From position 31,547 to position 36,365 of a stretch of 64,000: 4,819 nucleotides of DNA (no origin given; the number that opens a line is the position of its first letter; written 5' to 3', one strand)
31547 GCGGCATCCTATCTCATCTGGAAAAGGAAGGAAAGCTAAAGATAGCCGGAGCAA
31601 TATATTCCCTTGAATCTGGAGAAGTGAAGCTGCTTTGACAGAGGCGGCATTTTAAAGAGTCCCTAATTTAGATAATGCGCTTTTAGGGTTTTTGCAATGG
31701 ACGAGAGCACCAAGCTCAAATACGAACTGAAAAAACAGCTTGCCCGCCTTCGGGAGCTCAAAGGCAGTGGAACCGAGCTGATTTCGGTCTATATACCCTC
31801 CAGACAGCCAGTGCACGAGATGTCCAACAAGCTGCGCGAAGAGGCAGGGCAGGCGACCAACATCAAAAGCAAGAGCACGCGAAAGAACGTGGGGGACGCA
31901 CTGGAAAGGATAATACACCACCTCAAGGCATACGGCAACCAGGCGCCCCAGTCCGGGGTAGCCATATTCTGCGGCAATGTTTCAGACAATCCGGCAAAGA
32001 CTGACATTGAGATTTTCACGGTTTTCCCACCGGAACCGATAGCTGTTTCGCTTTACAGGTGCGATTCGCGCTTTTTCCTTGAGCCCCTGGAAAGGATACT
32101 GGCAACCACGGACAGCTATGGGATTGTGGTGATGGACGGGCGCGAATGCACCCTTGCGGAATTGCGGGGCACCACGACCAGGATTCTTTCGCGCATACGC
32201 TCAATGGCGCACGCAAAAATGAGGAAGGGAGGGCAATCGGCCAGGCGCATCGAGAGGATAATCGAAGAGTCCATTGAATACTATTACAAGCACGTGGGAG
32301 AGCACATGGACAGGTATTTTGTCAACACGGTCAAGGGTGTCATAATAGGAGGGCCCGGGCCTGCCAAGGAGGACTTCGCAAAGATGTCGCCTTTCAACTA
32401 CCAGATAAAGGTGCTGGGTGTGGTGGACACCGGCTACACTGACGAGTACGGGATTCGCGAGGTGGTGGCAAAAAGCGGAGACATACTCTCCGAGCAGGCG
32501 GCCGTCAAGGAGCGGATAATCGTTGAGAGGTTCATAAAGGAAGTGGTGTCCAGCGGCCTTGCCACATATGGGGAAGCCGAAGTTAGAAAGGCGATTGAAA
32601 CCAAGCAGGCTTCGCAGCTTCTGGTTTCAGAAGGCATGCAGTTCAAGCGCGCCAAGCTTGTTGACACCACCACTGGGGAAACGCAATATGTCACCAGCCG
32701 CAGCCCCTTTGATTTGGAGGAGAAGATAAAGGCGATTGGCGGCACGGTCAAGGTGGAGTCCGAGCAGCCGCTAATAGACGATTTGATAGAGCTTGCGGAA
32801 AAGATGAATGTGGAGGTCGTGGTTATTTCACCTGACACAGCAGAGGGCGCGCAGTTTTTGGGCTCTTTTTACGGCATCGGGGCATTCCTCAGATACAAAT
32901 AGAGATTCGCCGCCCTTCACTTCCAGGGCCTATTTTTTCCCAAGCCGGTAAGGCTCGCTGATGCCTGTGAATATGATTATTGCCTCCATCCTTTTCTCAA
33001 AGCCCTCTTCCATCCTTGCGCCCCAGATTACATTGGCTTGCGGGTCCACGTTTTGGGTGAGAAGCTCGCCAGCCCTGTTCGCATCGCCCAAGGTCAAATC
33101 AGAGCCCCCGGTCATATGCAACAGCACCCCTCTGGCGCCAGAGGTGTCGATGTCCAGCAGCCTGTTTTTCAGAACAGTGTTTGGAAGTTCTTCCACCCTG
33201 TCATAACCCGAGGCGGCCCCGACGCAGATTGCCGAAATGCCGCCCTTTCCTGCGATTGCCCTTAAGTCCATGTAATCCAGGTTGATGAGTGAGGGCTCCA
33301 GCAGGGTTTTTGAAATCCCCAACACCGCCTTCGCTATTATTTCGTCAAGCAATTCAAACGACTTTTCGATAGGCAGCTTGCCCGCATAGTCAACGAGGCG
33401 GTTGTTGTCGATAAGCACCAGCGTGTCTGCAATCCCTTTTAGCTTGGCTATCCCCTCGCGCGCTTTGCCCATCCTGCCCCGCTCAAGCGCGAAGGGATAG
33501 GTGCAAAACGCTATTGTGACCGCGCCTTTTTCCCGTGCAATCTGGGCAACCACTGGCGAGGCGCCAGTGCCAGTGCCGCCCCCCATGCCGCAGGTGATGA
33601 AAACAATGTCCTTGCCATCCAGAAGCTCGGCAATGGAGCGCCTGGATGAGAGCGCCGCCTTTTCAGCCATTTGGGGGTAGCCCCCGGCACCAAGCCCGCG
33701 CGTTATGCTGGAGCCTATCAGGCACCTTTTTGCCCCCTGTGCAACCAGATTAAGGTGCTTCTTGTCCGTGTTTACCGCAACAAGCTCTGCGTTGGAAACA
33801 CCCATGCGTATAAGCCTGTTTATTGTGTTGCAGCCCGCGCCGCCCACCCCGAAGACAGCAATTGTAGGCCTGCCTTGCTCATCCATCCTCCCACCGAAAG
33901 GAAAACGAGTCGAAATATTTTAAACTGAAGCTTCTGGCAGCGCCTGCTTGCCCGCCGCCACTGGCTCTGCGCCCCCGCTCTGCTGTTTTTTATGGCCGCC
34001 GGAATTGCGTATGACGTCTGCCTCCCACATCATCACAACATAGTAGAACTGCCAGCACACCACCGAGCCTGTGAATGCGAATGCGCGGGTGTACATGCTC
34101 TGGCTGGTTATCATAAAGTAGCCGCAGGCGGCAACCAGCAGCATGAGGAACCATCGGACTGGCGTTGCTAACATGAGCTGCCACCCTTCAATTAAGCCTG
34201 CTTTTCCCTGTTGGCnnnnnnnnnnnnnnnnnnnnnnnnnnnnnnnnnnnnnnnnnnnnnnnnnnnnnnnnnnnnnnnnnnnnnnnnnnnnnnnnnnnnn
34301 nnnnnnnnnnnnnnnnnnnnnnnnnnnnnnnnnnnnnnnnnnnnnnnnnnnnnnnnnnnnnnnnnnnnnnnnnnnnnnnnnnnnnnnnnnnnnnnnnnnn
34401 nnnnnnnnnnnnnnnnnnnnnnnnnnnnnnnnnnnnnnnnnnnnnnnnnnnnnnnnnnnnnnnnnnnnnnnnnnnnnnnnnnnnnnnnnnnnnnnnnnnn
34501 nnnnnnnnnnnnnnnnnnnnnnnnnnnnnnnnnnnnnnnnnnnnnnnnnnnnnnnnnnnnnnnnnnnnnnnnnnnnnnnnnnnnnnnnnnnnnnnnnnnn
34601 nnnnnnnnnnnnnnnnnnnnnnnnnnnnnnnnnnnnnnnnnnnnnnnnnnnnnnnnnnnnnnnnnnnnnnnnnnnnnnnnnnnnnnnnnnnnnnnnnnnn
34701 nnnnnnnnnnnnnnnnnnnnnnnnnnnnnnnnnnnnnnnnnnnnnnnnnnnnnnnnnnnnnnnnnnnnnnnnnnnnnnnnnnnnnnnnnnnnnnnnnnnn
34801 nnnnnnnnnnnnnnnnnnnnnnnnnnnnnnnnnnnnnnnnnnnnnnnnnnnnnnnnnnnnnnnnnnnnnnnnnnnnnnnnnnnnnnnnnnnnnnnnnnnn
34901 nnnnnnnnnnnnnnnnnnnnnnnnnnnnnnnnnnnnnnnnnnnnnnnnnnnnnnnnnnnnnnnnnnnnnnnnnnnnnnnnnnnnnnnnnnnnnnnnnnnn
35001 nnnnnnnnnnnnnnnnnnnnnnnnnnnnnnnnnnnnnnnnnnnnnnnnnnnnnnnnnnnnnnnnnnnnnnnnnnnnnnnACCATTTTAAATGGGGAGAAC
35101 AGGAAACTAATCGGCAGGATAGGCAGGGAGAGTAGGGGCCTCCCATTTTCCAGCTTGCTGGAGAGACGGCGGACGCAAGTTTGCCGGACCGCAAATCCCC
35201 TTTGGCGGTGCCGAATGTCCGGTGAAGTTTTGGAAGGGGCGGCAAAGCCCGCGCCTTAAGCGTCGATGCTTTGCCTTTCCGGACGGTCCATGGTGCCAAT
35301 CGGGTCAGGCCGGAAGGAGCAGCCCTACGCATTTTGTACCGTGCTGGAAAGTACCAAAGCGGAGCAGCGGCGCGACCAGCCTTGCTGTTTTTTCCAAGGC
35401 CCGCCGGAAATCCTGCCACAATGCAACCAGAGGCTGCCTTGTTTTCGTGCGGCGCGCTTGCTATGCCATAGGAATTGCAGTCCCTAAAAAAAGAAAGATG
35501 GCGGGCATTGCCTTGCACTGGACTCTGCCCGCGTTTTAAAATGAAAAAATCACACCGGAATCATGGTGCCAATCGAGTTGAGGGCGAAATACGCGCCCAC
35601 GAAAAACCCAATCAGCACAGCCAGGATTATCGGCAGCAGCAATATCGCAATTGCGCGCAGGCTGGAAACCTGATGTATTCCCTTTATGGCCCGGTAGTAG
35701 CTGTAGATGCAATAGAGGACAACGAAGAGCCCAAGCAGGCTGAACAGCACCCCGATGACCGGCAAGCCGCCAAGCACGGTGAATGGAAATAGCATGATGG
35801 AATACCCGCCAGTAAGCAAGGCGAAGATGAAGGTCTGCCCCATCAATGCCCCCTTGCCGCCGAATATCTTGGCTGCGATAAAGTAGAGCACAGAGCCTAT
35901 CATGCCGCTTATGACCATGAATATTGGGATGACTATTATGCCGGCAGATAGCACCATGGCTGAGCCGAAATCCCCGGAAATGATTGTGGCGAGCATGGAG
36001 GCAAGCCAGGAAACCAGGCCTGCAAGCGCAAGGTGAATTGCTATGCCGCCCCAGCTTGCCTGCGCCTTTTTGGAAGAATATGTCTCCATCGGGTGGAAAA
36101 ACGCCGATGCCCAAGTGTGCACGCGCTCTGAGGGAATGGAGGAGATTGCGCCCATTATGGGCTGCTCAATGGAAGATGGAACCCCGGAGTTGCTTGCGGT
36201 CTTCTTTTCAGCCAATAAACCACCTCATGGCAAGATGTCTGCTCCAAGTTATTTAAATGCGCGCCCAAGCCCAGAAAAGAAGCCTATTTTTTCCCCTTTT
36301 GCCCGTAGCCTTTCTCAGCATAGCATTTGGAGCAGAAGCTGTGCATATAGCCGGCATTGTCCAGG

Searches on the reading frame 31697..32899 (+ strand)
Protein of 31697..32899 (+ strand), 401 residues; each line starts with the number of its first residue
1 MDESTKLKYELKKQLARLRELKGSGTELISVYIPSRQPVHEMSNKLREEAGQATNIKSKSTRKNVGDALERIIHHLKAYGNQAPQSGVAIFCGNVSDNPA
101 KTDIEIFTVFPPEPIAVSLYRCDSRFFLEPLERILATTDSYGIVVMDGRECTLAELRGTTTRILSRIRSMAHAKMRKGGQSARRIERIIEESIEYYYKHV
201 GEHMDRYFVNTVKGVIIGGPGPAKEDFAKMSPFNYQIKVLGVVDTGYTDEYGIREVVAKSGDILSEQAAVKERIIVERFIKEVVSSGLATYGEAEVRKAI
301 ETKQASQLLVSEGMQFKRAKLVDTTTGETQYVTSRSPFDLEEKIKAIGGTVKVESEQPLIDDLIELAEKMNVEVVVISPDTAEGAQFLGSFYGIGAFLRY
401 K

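Call 70: search_protein_families(library=pfam, proteins=[window:31697-32899:+], max_evalue=0.00001)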
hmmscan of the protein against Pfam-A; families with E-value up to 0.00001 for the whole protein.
window:31697-32899:+ (401 aa): 4 families
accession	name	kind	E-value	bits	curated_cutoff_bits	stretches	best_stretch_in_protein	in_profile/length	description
PF03464.20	eRF1_2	-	3.1e-30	105.7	27.1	1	141-265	2-132/133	eRF1 domain 2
PF03465.20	eRF1_3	-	2.3e-19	70.3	25.8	1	270-401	2-105/106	eRF1 domain 3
PF03463.20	eRF1_1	-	8.9e-17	61.7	23.8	1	13-134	2-122/123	eRF1 domain 1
PF18854.6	baeRF_family10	-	2.6e-10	41.2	27.1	1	128-255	3-133/143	Bacterial archaeo-eukaryotic release factor family 10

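Call 71: find_homologous_proteins(query=window:31697-32899:+, max_evalue=1e-30)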
Query window:31697-32899:+ (401 aa): 5067 proteins with E <= 1e-30 among 8000 candidates; the best 120 are listed.
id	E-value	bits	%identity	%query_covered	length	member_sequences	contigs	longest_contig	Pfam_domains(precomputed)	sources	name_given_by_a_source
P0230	1.5e-258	875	100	100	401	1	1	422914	PF03465.21,PF03464.21,PF18854.7,PF18859.7,PF03463.21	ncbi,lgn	-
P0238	6.5e-240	814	91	100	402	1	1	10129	PF03465.21,PF03464.21,PF18854.7,PF18859.7,PF03463.21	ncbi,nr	ncbi:Peptide chain release factor subunit 1 [uncultured archaeon]|nr:Peptide chain release factor su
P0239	9.5e-236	800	87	100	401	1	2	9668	PF03465.21,PF03464.21,PF18854.7,PF18859.7,PF03463.21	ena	-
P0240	9.4e-233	790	88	100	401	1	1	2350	PF03465.21,PF03464.21,PF18854.7,PF18859.7,PF03463.21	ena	-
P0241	1.2e-232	790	86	100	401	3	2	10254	PF03465.21,PF03464.21,PF18854.7,PF18859.7,PF03463.21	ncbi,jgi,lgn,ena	ncbi:MAG: peptide chain release factor aRF-1 [Candidatus Micrarchaeia archaeon]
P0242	1.3e-232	790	88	100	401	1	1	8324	PF03465.21,PF03464.21,PF18854.7,PF18859.7,PF03463.21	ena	-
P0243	1.6e-232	789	87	100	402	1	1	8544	PF03465.21,PF03464.21,PF18854.7,PF18859.7,PF03463.21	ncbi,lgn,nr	ncbi:MAG: peptide chain release factor aRF-1 [Candidatus Micrarchaeota archaeon]|nr:peptide chain re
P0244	4.9e-231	785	86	100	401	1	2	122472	PF03465.21,PF03464.21,PF18854.7,PF18859.7,PF03463.21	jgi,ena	-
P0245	2.5e-229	779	87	100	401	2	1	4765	PF03465.21,PF03464.21,PF18854.7,PF18859.7,PF03463.21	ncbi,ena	-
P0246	6.8e-229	777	87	100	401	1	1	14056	PF03465.21,PF03464.21,PF18854.7,PF03463.21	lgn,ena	-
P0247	1.4e-228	776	86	100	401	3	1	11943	PF03465.21,PF03464.21,PF18854.7,PF18859.7,PF03463.21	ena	-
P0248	6.1e-228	774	85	100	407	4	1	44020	PF03465.21,PF03464.21,PF18854.7,PF18859.7,PF03463.21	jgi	-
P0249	1.1e-227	774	85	100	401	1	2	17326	PF03465.21,PF03464.21,PF18854.7,PF18859.7,PF03463.21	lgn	-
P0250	1.3e-227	773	86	100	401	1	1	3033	PF03465.21,PF03464.21,PF18854.7,PF18859.7,PF03463.21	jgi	jgi:peptide chain release factor subunit 1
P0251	2.2e-227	773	86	100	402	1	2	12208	PF03465.21,PF03464.21,PF18854.7,PF18859.7,PF03463.21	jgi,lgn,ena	-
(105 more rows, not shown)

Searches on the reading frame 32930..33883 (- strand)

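Call 70: search_protein_families(library=pfam, proteins=[window:32930-33883:-], max_evalue=0.00001)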
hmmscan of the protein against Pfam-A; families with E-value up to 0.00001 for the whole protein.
window:32930-33883:- (317 aa): 2 families
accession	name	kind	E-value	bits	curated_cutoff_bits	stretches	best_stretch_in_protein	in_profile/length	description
PF00091.31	Tubulin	-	4.6e-42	144.9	33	1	8-166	2-188/190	Tubulin/FtsZ family, GTPase domain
PF12327.13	FtsZ_C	-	7.9e-25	87.4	27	1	215-308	1-94/95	FtsZ family, C-terminal domain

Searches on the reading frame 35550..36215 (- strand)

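Call 26: search_protein_families(library=pfam, proteins=[window:35550-36215:-], max_evalue=0.001)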
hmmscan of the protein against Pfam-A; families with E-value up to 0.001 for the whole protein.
window:35550-36215:- (221 aa): 1 family
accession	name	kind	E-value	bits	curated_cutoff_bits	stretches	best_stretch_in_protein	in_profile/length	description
PF04893.22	Yip1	-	1.4e-11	45.1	28.6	1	38-205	3-171/173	Yip1 domain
